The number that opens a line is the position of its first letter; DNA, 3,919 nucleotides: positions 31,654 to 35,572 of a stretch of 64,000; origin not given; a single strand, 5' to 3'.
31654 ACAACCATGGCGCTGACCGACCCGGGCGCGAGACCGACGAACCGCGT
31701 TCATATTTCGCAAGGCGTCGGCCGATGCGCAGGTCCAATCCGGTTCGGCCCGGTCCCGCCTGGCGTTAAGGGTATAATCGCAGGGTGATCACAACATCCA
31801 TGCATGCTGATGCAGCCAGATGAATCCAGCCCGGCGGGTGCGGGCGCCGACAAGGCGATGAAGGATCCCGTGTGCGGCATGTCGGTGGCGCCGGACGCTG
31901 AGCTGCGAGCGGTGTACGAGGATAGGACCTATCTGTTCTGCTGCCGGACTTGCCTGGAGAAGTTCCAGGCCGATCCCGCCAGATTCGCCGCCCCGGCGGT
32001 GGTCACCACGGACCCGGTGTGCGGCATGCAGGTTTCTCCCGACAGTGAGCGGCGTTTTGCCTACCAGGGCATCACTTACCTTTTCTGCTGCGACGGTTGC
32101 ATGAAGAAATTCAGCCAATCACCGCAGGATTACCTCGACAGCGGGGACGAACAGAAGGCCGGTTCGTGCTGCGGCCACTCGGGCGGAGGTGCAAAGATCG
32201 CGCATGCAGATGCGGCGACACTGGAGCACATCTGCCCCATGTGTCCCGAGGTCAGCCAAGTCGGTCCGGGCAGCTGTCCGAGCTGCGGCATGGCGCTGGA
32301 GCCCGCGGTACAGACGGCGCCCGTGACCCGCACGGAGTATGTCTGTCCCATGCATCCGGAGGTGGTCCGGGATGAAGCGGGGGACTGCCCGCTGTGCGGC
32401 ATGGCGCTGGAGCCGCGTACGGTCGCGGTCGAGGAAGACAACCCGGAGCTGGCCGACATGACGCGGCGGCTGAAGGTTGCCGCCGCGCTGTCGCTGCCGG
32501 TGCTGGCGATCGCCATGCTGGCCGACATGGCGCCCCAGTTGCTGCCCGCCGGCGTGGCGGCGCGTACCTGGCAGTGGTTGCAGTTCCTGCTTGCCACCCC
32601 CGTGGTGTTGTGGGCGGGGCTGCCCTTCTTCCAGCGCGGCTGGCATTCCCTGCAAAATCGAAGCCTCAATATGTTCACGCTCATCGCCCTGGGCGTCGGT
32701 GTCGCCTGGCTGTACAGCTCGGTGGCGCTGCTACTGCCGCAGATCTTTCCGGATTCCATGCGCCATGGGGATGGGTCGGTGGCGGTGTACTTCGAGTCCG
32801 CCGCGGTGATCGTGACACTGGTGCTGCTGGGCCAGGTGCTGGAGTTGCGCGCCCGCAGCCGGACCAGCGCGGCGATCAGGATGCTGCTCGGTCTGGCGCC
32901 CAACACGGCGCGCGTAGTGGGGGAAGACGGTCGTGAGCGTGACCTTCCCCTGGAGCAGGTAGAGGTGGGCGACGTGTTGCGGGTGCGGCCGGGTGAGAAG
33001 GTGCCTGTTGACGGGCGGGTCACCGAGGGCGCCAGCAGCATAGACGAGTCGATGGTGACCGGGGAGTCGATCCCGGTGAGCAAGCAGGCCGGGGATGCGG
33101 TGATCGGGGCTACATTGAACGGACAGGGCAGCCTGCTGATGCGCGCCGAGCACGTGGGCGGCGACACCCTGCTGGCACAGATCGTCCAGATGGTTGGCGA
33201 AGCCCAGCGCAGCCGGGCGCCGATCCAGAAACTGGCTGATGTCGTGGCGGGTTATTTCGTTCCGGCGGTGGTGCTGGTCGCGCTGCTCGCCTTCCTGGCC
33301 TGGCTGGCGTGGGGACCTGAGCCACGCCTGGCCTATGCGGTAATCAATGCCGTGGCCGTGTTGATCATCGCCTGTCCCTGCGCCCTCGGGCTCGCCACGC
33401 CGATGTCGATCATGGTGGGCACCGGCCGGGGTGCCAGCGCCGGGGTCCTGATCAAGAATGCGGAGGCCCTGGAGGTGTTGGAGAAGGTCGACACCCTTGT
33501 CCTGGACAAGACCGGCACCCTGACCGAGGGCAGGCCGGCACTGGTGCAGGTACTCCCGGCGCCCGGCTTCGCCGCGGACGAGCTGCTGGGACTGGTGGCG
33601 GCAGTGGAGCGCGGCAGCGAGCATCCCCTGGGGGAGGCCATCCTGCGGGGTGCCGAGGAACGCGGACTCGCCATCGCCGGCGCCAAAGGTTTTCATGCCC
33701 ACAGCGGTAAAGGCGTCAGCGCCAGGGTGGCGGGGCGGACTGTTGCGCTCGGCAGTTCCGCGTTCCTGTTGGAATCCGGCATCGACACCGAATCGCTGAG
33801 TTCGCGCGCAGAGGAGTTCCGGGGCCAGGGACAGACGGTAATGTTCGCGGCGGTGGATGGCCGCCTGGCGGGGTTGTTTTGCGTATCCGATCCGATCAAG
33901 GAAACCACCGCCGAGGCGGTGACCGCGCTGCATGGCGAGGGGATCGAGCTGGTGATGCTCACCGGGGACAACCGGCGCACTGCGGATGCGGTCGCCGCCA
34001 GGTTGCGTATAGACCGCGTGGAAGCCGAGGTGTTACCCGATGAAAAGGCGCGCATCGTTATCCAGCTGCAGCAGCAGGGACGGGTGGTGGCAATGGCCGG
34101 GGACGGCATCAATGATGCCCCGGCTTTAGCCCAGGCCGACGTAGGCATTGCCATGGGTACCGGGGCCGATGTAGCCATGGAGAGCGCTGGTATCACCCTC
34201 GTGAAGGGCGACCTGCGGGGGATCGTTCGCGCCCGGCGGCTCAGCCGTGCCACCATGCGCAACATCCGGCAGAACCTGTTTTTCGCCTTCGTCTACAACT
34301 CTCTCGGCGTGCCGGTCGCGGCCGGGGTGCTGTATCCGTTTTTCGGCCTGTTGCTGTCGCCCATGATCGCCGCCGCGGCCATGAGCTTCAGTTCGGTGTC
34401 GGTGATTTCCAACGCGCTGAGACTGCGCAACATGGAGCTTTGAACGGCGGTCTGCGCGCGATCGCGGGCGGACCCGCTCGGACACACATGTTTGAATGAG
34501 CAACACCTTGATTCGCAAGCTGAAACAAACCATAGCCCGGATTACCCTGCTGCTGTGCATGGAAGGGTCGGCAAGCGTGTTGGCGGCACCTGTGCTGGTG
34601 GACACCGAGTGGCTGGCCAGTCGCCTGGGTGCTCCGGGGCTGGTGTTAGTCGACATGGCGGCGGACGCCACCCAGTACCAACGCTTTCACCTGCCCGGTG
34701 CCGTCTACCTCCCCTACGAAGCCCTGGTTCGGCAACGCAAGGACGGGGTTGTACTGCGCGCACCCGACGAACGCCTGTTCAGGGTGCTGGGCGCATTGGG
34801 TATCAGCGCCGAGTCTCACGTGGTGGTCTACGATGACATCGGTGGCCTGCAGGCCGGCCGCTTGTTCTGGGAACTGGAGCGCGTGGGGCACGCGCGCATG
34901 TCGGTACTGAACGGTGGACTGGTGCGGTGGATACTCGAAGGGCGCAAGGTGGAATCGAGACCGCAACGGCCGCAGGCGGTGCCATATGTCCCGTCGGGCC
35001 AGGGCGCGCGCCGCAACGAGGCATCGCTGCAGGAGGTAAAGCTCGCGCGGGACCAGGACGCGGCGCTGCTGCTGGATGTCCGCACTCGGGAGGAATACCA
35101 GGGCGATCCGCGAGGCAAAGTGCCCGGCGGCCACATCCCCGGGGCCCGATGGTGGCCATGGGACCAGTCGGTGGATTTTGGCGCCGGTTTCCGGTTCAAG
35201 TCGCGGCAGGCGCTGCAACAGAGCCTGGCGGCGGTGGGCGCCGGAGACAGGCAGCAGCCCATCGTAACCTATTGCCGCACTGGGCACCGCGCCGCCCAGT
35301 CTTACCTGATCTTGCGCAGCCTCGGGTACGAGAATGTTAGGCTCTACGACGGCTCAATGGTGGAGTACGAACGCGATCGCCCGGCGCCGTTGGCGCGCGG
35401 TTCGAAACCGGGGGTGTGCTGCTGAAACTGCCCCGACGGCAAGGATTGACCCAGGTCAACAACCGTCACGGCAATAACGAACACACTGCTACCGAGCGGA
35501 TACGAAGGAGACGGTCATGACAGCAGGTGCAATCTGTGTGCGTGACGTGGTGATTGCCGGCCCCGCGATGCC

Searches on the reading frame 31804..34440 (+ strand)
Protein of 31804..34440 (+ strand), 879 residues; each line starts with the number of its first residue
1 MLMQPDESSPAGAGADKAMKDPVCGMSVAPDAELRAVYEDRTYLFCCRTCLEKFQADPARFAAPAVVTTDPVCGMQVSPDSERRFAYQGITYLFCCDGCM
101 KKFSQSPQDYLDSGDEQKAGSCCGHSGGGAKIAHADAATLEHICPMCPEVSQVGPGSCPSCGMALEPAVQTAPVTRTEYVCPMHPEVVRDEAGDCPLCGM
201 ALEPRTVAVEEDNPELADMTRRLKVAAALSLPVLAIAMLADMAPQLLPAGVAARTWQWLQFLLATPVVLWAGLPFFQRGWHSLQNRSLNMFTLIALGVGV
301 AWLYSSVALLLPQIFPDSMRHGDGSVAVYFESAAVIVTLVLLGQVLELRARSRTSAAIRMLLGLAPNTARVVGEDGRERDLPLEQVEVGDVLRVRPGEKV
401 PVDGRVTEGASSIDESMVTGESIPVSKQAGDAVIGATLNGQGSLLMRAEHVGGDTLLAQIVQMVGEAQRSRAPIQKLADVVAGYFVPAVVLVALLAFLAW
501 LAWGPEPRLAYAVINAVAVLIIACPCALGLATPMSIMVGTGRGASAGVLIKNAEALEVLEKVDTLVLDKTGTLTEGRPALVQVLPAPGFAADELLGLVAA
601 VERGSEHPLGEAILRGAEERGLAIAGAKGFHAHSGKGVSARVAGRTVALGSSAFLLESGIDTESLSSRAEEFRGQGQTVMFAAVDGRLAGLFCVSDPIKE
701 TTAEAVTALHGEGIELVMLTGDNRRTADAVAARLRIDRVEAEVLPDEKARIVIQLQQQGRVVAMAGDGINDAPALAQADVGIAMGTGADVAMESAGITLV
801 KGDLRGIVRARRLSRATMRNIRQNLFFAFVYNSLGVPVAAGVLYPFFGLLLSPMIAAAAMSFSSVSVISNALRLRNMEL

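Call 73: search_protein_families(library=pfam, proteins=[window:31804-34440:+], max_evalue=0.00001)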
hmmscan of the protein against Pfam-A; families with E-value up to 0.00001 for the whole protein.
window:31804-34440:+ (879 aa): 5 families
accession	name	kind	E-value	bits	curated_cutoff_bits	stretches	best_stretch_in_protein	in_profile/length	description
PF00122.25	E1-E2_ATPase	-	6.8e-59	198.9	28.1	1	364-544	2-179/181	E1-E2 ATPase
PF00702.32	Hydrolase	-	5.5e-32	112.2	26.4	1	562-779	1-191/191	haloacid dehalogenase-like hydrolase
PF04945.19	YHS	-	4.2e-29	100.7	30.3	2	69-111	2-44/47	YHS domain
PF19335.5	HMBD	-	5.3e-19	68.3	23.6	2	179-204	2-27/28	Heavy metal binding domain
PF24273.1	TRASH_HVO_1752_C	-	1.6e-07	31.8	27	0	23-60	6-42/47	HVO_1752, C-terminal TRASH domain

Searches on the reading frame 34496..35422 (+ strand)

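Call 73: search_protein_families(library=pfam, proteins=[window:34496-35422:+], max_evalue=0.00001)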
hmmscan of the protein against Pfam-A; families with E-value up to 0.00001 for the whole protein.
window:34496-35422:+ (309 aa): 1 family
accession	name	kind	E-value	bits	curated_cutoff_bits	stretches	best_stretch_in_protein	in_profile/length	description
PF00581.25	Rhodanese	-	2e-32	112.1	22.2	2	178-293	2-101/102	Rhodanese-like domain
